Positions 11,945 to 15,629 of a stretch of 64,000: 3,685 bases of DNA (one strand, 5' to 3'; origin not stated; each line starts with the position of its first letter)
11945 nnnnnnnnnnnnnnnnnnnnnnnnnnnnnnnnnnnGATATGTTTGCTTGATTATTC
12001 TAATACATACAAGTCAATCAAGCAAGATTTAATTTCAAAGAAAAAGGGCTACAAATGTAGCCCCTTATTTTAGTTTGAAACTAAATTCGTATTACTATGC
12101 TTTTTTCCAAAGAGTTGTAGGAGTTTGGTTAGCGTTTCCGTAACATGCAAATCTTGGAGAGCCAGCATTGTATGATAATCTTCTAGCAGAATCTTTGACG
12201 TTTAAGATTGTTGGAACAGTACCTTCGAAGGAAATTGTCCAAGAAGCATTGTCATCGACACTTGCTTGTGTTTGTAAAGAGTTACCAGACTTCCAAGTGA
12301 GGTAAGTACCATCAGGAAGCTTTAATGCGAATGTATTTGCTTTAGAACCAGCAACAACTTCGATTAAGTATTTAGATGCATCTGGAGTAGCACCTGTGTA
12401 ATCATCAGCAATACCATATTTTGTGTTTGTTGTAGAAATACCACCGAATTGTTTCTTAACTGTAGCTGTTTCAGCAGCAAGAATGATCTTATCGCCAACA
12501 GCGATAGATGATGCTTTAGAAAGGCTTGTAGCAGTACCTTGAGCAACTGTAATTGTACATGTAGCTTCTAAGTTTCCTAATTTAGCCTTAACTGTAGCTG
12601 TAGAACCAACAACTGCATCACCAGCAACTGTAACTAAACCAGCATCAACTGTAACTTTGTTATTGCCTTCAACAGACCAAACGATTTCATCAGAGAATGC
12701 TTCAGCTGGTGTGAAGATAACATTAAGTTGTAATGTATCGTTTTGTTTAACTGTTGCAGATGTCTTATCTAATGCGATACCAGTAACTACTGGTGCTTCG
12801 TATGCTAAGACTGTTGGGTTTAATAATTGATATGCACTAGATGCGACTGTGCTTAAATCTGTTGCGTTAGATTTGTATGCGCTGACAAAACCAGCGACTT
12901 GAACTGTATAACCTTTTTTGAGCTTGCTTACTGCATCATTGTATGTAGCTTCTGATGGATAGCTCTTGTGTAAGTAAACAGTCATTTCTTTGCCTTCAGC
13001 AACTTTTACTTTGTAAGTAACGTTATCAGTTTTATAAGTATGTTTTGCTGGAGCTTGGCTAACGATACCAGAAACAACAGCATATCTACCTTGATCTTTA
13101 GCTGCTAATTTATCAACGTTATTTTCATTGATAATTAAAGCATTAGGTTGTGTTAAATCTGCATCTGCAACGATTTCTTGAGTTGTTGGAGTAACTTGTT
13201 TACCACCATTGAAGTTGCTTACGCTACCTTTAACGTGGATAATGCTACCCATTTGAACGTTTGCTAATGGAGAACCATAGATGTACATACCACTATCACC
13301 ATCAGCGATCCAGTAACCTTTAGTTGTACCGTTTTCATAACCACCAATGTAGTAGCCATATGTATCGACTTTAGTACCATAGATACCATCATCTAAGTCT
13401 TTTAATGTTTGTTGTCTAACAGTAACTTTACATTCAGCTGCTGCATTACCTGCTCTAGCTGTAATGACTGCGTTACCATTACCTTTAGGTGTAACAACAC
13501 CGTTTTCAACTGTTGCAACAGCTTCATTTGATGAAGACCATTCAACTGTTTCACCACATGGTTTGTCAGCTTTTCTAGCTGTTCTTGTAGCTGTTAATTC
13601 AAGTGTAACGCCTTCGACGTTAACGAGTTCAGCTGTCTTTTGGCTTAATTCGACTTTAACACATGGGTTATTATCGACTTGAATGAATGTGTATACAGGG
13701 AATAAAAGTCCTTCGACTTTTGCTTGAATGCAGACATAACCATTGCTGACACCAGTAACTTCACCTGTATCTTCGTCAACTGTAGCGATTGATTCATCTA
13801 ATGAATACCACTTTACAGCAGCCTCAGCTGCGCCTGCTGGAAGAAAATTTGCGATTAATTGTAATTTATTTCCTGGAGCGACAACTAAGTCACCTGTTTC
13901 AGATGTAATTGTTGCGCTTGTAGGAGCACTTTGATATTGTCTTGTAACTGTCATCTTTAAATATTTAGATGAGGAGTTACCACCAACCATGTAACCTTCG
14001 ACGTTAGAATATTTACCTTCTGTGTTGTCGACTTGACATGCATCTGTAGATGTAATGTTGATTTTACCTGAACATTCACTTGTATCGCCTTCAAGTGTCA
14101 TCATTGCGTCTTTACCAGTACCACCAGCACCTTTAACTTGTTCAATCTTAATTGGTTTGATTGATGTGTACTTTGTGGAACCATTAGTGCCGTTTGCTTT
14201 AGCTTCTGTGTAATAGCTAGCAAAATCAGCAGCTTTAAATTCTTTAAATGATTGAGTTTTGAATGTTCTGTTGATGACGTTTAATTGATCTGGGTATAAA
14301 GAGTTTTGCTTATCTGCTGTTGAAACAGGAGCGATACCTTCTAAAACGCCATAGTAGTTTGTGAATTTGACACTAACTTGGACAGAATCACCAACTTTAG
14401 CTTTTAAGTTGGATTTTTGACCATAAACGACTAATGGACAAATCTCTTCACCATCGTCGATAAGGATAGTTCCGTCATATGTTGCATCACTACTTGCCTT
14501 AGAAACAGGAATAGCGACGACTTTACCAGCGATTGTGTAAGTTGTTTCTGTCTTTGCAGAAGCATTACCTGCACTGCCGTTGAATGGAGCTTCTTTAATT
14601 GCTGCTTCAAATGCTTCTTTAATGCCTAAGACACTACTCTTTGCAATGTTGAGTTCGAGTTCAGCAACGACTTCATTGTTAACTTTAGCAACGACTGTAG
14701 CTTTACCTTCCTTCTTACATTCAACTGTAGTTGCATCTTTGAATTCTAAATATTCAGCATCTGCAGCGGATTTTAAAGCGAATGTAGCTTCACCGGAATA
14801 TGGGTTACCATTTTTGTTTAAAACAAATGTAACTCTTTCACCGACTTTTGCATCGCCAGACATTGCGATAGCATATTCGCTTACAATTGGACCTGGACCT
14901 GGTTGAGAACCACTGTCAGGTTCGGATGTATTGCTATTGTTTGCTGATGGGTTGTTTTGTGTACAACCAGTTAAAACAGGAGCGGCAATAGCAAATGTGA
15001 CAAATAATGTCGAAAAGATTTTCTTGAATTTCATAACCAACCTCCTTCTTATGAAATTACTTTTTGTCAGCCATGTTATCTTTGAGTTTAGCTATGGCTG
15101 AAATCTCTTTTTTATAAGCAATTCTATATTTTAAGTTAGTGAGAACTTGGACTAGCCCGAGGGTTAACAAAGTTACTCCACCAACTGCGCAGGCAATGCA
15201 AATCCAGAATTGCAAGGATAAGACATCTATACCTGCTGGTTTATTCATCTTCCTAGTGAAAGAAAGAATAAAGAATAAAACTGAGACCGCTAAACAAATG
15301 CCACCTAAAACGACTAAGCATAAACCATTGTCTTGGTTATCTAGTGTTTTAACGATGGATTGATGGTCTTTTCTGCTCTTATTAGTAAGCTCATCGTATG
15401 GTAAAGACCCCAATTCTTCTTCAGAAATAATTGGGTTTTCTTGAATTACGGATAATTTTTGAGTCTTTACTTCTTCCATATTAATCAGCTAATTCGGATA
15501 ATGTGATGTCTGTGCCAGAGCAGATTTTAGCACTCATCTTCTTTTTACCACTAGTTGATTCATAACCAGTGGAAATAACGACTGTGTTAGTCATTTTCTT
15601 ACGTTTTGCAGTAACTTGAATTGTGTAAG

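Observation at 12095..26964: Ten-gene surface operon combining nuclease, 5'-nucleotidase, OB/Ig lipoprotein, CUT1-type ABC importer and RDD-like proteins: candidate nucleic-acid capture, degradation and uptake system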

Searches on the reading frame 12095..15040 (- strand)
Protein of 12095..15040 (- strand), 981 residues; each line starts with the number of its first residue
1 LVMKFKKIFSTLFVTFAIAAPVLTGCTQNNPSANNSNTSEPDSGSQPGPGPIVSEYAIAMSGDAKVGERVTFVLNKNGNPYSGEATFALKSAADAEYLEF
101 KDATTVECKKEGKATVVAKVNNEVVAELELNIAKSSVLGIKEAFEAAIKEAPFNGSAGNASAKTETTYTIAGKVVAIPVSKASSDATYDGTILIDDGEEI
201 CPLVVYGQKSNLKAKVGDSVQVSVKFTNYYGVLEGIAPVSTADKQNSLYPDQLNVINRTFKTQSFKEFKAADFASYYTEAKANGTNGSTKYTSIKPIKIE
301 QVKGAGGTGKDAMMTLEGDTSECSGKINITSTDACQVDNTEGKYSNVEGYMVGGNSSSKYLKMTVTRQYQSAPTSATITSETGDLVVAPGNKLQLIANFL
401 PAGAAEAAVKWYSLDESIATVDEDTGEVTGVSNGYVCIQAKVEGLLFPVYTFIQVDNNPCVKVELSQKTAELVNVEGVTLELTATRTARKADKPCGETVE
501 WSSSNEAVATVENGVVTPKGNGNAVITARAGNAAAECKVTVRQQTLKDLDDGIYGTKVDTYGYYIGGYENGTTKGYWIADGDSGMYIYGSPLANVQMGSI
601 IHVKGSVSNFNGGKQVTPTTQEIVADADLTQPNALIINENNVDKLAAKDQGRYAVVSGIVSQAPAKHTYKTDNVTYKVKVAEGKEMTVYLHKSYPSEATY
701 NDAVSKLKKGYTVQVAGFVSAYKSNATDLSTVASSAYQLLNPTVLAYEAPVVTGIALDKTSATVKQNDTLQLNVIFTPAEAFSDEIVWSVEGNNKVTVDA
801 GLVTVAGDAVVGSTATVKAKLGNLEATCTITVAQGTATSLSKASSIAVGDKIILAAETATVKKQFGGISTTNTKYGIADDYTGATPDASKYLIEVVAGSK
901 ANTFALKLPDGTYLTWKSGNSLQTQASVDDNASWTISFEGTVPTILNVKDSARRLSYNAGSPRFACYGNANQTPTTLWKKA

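Call 4: search_protein_families(library=pfam, proteins=[window:12095-15040:-], max_evalue=0.01)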
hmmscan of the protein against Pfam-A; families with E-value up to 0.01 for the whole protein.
window:12095-15040:- (981 aa): 4 families
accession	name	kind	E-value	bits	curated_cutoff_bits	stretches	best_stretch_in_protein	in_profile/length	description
PF02368.24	Big_2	-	2.2e-25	88.9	22.8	3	374-440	3-66/79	Bacterial Ig-like domain (group 2)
PF01336.31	tRNA_anti-codon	-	1.7e-06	28.3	27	0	594-619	44-70/75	OB-fold nucleic acid binding domain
PF22359.2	Big-like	-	4.1e-05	24.2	27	1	508-542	12-47/48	Bacterial Ig-like domain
PF21461.3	HL_N-beta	-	0.0013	18.9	27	0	504-527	19-42/57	Hyaluronate lyase, N-terminal beta-sheet domain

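Call 5: search_protein_families(library=ncbifam, proteins=[window:12095-15040:-], max_evalue=0.01)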
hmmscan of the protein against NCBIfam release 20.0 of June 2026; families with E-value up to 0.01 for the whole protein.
window:12095-15040:- (981 aa): 0 families

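Call 39: search_solved_structures(query=window:12095-15040:-, max_evalue=0.1)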
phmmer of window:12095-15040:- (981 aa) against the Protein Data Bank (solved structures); distinct sequences matched with E-value up to 0.1: 4.
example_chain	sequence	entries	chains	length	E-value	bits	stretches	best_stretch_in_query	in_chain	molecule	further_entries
7quz_AAA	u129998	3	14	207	5.7e-07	31.6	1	748-842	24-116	Beta-1,3-glucanase bglH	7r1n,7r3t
8hqz_p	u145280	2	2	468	0.00085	21.1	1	740-835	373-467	Tail tube protein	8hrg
6n1a_A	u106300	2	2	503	0.0072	18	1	377-445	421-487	Carbohydrate-binding protein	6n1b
9kzj_H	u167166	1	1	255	0.031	15.9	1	375-433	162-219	BIG2 domain-containing protein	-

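Call 52: search_protein_families(library=pfam, alignment_id=A3, max_evalue=0.001)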
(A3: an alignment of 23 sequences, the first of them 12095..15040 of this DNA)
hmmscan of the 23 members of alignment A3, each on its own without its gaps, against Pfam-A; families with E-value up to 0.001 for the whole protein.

A. member 1, window:12095-15040:- (981 aa): 3 families
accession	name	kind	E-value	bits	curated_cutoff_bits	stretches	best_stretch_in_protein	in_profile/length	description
PF02368.24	Big_2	-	2.2e-25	88.9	22.8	3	374-440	3-66/79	Bacterial Ig-like domain (group 2)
PF01336.31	tRNA_anti-codon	-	1.7e-06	28.3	27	0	594-619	44-70/75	OB-fold nucleic acid binding domain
PF22359.2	Big-like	-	4.1e-05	24.2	27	0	508-542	12-47/48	Bacterial Ig-like domain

B. families by the number of members that match (of 23 scanned): 9 families
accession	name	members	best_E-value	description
PF02368.24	Big_2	22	6.8e-31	Bacterial Ig-like domain (group 2)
PF22359.2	Big-like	11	1.5e-14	Bacterial Ig-like domain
PF01336.31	tRNA_anti-codon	6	1.7e-06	OB-fold nucleic acid binding domain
PF21461.3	HL_N-beta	4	5.9e-07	Hyaluronate lyase, N-terminal beta-sheet domain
PF07679.22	I-set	2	0.00025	Immunoglobulin I-set domain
PF04076.19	BOF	1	6.1e-06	Bacterial OB fold (BOF) protein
PF20578.4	aBig_2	1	0.00013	Atrophied bacterial Ig domain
PF16100.11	RMI2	1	0.00062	RecQ-mediated genome instability protein 2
PF14524.12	Wzt_C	1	0.00091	Wzt C-terminal domain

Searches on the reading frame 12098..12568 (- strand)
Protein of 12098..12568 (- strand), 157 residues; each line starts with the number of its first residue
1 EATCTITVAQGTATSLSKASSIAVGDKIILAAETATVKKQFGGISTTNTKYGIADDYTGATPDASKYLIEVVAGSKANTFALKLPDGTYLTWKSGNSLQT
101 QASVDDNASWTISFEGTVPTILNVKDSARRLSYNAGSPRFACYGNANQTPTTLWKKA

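Call 49: search_protein_families(library=pfam, max_evalue=1, proteins=[window:12098-12568:-])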
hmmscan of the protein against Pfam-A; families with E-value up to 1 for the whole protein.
seq(157 aa): 1 family
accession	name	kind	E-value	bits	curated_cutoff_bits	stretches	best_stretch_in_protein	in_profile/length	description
PF21254.3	AGA-YXIM_GBD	-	0.04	14.3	27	1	29-97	17-83/138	Beta-agarase/YXIM esterase-like, galactose-binding domain-like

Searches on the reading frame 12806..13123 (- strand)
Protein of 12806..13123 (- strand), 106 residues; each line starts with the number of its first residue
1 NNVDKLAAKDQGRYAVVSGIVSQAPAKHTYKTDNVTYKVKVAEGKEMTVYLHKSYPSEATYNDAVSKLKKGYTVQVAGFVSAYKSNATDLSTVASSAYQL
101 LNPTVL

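Call 49: search_protein_families(library=pfam, max_evalue=1, proteins=[window:12806-13123:-])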
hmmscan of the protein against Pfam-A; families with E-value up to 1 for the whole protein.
seq(106 aa): 2 families
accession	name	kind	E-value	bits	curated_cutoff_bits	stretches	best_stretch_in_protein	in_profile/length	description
PF12869.13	tRNA_anti-like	-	0.0057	16.7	23.5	1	11-86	69-138/146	tRNA_anti-like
PF01336.31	tRNA_anti-codon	-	0.028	14.8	27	1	47-95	29-70/75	OB-fold nucleic acid binding domain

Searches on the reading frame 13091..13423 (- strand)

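Call 49: search_protein_families(library=pfam, max_evalue=1, proteins=[window:13091-13423:-])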
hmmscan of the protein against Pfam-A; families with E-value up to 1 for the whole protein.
seq(111 aa): 1 family
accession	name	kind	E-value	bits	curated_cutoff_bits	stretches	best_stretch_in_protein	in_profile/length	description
PF01336.31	tRNA_anti-codon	-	0.084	13.3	27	1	55-80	44-70/75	OB-fold nucleic acid binding domain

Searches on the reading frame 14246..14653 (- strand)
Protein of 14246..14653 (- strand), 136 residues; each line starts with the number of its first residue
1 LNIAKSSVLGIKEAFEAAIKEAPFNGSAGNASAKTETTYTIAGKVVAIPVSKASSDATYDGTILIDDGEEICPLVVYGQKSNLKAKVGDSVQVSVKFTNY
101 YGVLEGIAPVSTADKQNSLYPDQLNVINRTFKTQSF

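Call 49: search_protein_families(library=pfam, max_evalue=1, proteins=[window:14246-14653:-])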
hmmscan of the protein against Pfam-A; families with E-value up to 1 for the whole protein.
seq(136 aa): 2 families
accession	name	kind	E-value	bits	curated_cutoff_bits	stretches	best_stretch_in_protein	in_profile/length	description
PF16669.11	TTC5_OB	-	0.043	13.9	30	1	37-93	16-69/115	Tetratricopeptide repeat protein 5 OB fold domain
PF13103.11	TonB_2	-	0.13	12.8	22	1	25-63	20-58/85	TonB C terminal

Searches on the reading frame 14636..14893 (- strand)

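Call 49: search_protein_families(library=pfam, max_evalue=1, proteins=[window:14636-14893:-])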
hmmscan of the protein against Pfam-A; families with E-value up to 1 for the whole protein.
seq(86 aa): 4 families
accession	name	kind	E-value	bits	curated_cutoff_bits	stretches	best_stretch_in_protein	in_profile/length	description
PF08495.15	FIST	-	0.019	15.3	23.2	1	11-79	123-186/189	FIST N domain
PF22962.3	Ig_NUP210_7th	-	0.078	13.7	27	1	52-81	57-86/99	NUP210 Ig-like domain 7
PF10670.15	DUF4198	-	0.12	12.9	34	1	14-68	142-194/209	Domain of unknown function (DUF4198)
PF11604.15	CusF_Ec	-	0.15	12.3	27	0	36-71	35-70/72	Copper binding periplasmic protein CusF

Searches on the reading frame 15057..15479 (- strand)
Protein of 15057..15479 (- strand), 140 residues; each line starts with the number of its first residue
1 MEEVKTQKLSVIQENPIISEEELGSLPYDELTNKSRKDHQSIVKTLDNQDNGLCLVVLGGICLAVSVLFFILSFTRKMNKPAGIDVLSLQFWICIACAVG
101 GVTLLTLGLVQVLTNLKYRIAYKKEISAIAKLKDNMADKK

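Call 4: search_protein_families(library=pfam, proteins=[window:15057-15479:-], max_evalue=0.01)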
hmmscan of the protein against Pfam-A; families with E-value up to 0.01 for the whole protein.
window:15057-15479:- (140 aa): 0 families

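Call 5: search_protein_families(library=ncbifam, proteins=[window:15057-15479:-], max_evalue=0.01)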
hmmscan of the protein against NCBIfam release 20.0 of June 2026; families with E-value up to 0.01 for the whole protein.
window:15057-15479:- (140 aa): 0 families

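Call 81: search_protein_families(library=pfam, alignment_id=A5, max_evalue=0.1)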
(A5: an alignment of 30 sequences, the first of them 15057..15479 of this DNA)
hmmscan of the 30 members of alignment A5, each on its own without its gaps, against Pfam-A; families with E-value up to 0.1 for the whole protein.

A. member 1, window:15057-15479:- (140 aa): 1 family
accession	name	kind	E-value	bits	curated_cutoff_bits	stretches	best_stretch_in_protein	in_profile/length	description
PF23600.1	DUF7139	-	0.091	12.8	30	0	51-114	22-80/150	Domain of unknown function (DUF7139)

B. families by the number of members that match (of 30 scanned): 129 families (the first 25 are shown)
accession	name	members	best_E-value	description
PF20990.2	DUF2207_C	12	0.0088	Predicted membrane protein (DUF2207) C-terminal domain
PF09925.14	DUF2157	10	0.00096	Predicted membrane protein (DUF2157)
PF07332.16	Phage_holin_3_6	8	0.00032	Putative Actinobacterial Holin-X, holin superfamily III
PF06687.17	SUR7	8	0.0012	SUR7/PalI family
PF13903.11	Claudin_2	7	0.0011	PMP-22/EMP/MP20/Claudin tight junction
PF23600.1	DUF7139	7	0.0028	Domain of unknown function (DUF7139)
PF20712.2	CyanoTRADDas_TM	6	0.0012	Cyanobacterial TRADD-N associated 2-Transmembrane domain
PF05915.17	TMEM_230_134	6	0.0028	Transmembrane proteins 230/134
PF03729.18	DUF308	5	6.9e-05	Short repeat of unknown function (DUF308)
PF02656.20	DUF202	5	0.0017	Domain of unknown function (DUF202)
PF11026.13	DUF2721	5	0.0028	Protein of unknown function (DUF2721)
PF13248.11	Zn_ribbon_3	5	0.0036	zinc-ribbon domain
PF12773.13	DZR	5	0.02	Double zinc ribbon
PF18912.6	DZR_2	5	0.044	Double zinc ribbon domain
PF14927.11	Neurensin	4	0.0031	Neurensin/Transmembrane protein 74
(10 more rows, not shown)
